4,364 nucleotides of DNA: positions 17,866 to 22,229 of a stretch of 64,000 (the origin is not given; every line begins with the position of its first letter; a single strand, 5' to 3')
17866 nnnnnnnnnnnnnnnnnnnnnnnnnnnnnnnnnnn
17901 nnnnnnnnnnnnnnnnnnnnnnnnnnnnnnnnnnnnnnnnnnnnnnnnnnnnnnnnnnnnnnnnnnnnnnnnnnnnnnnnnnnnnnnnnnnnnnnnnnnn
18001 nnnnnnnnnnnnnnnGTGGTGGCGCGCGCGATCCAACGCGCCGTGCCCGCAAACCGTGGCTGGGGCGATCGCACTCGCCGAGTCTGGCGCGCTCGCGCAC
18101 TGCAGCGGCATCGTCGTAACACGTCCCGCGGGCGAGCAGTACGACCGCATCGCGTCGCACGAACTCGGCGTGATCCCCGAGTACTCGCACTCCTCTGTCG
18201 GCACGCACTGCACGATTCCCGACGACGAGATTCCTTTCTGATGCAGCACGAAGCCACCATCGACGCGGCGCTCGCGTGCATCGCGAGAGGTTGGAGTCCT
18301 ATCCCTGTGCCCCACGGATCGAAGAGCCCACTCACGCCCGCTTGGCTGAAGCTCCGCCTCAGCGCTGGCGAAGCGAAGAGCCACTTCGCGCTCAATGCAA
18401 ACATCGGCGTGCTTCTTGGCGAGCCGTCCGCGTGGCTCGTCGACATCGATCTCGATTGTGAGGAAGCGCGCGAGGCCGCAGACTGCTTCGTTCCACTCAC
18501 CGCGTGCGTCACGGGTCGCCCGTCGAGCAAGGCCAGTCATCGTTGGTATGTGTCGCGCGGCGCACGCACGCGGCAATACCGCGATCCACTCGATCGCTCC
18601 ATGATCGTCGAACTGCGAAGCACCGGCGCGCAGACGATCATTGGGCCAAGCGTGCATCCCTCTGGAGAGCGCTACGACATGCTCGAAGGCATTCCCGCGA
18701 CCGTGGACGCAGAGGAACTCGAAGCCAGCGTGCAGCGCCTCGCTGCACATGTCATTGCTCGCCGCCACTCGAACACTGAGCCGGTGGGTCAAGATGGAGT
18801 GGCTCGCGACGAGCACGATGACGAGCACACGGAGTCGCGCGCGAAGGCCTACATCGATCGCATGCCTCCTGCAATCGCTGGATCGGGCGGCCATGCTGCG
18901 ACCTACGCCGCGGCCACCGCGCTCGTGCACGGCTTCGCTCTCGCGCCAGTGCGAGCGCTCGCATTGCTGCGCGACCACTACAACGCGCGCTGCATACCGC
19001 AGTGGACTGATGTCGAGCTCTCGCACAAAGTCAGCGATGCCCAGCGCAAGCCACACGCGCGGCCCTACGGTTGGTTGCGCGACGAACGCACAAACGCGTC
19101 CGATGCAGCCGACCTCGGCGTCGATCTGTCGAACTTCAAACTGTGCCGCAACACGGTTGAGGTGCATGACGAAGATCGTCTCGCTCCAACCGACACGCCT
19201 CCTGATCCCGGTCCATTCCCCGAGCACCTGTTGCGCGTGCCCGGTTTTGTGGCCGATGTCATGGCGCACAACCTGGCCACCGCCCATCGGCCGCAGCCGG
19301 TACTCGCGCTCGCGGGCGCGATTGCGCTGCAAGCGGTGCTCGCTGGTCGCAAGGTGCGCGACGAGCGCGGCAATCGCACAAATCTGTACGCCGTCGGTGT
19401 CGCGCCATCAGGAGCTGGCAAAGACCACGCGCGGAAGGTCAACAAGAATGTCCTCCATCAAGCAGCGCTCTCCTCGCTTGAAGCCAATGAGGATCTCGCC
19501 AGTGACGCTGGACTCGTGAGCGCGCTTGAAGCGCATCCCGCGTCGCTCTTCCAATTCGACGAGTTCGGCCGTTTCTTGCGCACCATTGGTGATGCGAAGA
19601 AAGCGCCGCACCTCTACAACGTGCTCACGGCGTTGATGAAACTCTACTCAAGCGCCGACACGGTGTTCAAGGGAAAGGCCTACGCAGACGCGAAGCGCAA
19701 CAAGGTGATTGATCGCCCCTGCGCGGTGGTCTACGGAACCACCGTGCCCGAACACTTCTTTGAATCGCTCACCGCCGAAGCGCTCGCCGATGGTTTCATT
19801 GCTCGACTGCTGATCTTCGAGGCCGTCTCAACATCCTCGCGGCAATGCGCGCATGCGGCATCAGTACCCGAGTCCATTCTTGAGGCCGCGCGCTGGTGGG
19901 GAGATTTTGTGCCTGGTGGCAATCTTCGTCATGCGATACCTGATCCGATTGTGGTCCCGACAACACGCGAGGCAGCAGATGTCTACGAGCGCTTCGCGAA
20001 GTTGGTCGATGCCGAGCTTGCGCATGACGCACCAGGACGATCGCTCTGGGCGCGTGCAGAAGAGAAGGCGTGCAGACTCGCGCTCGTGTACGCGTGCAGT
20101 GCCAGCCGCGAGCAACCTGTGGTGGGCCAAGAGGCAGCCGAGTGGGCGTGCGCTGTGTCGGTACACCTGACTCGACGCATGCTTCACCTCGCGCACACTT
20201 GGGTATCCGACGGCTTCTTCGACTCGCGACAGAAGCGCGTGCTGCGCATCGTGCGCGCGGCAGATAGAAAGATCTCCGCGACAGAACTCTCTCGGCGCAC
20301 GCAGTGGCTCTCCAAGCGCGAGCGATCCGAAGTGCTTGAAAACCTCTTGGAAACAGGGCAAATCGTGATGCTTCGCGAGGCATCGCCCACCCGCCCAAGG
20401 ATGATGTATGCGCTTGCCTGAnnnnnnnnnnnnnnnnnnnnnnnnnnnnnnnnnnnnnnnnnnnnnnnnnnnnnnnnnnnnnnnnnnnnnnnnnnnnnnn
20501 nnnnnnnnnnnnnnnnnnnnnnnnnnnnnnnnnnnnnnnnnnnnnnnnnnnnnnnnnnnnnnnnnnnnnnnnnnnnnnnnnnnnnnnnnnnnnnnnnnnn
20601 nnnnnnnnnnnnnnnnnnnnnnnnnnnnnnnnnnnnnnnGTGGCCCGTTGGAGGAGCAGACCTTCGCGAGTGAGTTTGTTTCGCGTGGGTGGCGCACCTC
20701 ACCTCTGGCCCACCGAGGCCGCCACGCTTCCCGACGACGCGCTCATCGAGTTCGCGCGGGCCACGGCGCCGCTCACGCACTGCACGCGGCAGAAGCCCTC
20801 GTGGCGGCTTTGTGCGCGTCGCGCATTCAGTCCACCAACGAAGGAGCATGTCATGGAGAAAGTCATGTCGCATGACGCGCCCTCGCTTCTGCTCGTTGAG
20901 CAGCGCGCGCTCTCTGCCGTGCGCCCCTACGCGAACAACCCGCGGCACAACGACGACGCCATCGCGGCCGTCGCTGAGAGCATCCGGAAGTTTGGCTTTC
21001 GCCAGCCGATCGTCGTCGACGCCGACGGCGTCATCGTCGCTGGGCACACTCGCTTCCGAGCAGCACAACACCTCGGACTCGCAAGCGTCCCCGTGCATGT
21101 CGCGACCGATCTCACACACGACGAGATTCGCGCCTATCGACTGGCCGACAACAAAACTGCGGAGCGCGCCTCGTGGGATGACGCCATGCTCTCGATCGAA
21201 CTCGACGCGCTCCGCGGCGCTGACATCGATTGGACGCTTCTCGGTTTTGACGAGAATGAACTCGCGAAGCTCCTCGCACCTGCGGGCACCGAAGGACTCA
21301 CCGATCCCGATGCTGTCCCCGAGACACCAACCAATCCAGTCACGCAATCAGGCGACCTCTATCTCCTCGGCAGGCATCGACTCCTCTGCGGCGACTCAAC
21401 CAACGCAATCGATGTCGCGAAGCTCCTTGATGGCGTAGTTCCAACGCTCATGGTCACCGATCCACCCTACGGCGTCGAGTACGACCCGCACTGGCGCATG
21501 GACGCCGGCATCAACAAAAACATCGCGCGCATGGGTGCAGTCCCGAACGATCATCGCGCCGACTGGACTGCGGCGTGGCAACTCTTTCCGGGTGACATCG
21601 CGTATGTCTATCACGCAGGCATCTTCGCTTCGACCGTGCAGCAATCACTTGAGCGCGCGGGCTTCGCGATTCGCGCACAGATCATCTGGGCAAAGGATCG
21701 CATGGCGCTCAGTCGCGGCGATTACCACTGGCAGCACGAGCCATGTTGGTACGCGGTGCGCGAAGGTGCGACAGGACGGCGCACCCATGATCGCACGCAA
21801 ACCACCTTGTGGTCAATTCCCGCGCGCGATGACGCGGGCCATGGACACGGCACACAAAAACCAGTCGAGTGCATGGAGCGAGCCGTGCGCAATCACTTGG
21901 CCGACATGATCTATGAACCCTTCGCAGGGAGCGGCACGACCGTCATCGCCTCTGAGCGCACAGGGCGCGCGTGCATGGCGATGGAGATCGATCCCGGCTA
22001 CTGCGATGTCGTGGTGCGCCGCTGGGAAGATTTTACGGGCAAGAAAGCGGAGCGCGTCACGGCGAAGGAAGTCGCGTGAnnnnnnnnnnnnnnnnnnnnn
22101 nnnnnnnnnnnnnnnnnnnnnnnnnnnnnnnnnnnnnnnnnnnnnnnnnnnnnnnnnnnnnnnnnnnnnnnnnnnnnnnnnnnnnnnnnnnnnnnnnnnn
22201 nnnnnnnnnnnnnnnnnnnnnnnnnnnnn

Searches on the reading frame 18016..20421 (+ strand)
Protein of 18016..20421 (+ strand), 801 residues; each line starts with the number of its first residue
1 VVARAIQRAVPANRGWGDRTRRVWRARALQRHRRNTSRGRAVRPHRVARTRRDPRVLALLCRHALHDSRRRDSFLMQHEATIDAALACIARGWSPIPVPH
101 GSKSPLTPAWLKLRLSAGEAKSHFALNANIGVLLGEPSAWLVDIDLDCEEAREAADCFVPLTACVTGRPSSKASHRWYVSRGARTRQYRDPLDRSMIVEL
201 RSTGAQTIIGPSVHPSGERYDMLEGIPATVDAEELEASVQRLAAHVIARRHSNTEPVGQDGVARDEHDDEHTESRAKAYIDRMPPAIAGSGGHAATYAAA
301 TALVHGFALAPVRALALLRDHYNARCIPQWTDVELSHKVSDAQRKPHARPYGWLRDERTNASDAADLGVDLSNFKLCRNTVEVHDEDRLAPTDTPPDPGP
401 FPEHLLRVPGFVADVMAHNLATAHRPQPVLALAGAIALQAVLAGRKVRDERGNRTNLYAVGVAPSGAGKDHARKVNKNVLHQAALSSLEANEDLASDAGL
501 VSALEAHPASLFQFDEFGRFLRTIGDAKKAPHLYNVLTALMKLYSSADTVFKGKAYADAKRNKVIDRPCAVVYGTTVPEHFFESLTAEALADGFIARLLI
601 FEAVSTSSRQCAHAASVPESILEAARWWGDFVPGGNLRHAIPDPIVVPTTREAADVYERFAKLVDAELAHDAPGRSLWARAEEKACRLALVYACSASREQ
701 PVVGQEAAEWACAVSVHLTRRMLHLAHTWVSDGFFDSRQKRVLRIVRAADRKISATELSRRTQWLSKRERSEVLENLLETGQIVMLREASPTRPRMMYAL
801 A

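Call 13: search_protein_families(library=phrogs, proteins=[window:18016-20421:+], max_evalue=0.001)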
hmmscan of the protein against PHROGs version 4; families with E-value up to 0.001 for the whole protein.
window:18016-20421:+ (801 aa): 5 families
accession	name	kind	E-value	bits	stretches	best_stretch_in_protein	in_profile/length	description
phrog_3022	-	DNA, RNA and nucleotide metabolism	5.4e-73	247.7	1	124-792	71-776/788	DNA primase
phrog_10514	-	DNA, RNA and nucleotide metabolism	4.6e-25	89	1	431-785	363-730/750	DNA primase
phrog_1156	-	DNA, RNA and nucleotide metabolism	4.7e-15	56.2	1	83-272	15-209/855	DNA primase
phrog_5311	-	DNA, RNA and nucleotide metabolism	3.6e-08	33.1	0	536-793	412-672/692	helicase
phrog_25777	-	DNA, RNA and nucleotide metabolism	0.00063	18.9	0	409-546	425-559/907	DNA primase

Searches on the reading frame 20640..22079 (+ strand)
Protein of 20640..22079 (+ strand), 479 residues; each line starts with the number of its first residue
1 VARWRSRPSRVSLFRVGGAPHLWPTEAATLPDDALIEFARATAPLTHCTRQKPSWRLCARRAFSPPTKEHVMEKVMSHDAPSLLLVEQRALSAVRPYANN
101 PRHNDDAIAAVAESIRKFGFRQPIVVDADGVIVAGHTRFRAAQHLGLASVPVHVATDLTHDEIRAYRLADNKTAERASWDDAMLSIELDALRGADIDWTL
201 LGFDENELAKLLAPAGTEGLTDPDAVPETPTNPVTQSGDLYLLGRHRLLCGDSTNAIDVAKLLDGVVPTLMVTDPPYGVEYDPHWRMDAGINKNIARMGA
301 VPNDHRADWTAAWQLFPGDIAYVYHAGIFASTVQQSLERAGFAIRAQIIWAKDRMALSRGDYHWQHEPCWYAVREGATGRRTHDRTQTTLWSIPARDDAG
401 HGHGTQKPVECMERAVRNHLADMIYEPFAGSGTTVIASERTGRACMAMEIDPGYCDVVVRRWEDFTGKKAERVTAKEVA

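Call 13: search_protein_families(library=phrogs, proteins=[window:20640-22079:+], max_evalue=0.001)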
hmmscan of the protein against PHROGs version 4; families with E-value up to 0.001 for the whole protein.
window:20640-22079:+ (479 aa): 25 families
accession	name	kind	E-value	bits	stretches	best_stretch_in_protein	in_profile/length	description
phrog_498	-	other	1.9e-132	443.9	1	72-473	21-431/633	DNA methyltransferase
phrog_620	-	DNA, RNA and nucleotide metabolism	1.5e-48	166.8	1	86-221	9-144/217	ParB-like partition protein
phrog_8071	-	DNA, RNA and nucleotide metabolism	7.3e-40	138.4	1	86-289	7-215/389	ParB-like partition protein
phrog_15396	-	DNA, RNA and nucleotide metabolism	9.8e-37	128.1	1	86-214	4-133/258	ParB-like partition nuclease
phrog_930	-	DNA, RNA and nucleotide metabolism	1.3e-32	114.5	1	86-211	7-132/223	ParB-like partition protein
phrog_940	-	DNA, RNA and nucleotide metabolism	1.1e-27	98.3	1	86-204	6-123/388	nuclease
phrog_67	-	other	1e-24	88.6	1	243-469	121-350/743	DNA methyltransferase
phrog_18056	-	DNA, RNA and nucleotide metabolism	1.3e-23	84.6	1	86-172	3-89/387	ParB-like partition nuclease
phrog_723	-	DNA, RNA and nucleotide metabolism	9.1e-22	78.9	1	86-216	13-145/223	ParB-like partition protein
phrog_9353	-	unknown function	2.4e-20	74.4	1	92-214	17-140/245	-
phrog_3008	-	other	1.8e-19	71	1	374-472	118-221/244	DNA methyltransferase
phrog_23085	-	unknown function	3.7e-16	60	1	365-474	3-117/138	-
phrog_4715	-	DNA, RNA and nucleotide metabolism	8.7e-16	58.4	1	90-176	151-242/630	ParB-like partition protein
phrog_5475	-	unknown function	2.7e-13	50.5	1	91-169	8-88/458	-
phrog_6218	-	DNA, RNA and nucleotide metabolism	1e-11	45.7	1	93-171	12-96/506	ParB-like partition protein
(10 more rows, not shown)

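Call 35: search_protein_families(library=padloc, proteins=[window:20640-22079:+], max_evalue=0.01)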
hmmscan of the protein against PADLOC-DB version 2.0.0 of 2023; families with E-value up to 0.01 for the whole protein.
window:20640-22079:+ (479 aa): 37 families (the best 25 are shown)
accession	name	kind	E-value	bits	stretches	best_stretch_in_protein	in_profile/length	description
PDLC03229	MTase_II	-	5.4e-96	320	1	85-472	9-410/436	Type II methyltransferase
PDLC03371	MTase_II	-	5.7e-21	73.2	1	259-465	21-255/260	Type II methyltransferase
PDLC03308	MTase_II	-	3.9e-18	63.7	1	126-464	64-397/419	Type II methyltransferase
PDLC03350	MTase_II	-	4.6e-14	50.5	1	380-472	211-305/312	Type II methyltransferase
PDLC03299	MTase_II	-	2.1e-13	48.5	1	395-472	188-270/296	Type II methyltransferase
PDLC03320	MTase_II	-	6.8e-13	46.4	1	390-468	197-280/289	Type II methyltransferase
PDLC03353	MTase_II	-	3.4e-12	44.5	1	385-462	170-250/260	Type II methyltransferase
PDLC03387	MTase_II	-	8.6e-12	42.8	1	370-464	182-277/289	Type II methyltransferase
PDLC03228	MTase_II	-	9.3e-11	40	1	259-459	13-202/227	Type II methyltransferase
PDLC03265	MTase_II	-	1.5e-10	39.1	1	388-464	252-330/333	Type II methyltransferase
PDLC03339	MTase_II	-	6.8e-08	29.7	1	400-464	207-273/399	Type II methyltransferase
PDLC03300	MTase_II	-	1.5e-07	28.8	1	385-467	199-281/302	Type II methyltransferase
PDLC03216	MTase_II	-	2.1e-07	28.3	1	401-472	192-265/364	Type II methyltransferase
PDLC03321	MTase_II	-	3.5e-07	27.7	1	335-461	116-241/245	Type II methyltransferase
PDLC03305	MTase_II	-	8.8e-07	26.5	1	340-467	122-247/513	Type II methyltransferase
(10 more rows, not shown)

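Call 36: search_protein_families(library=pfam, proteins=[window:20640-22079:+], max_evalue=1)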
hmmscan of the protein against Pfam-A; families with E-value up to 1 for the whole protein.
window:20640-22079:+ (479 aa): 3 families
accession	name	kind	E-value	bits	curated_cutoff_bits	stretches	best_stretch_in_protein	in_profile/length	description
PF01555.25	N6_N4_Mtase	-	2.5e-14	54.2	26.7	1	270-458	3-219/221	DNA methylase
PF02195.25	ParB_N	-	3.3e-10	40.3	26.3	1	92-170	9-92/95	ParB N-terminal domain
PF01170.24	UPF0020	-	0.072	13.2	22.3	0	419-441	27-49/197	RMKL-like, methyltransferase domain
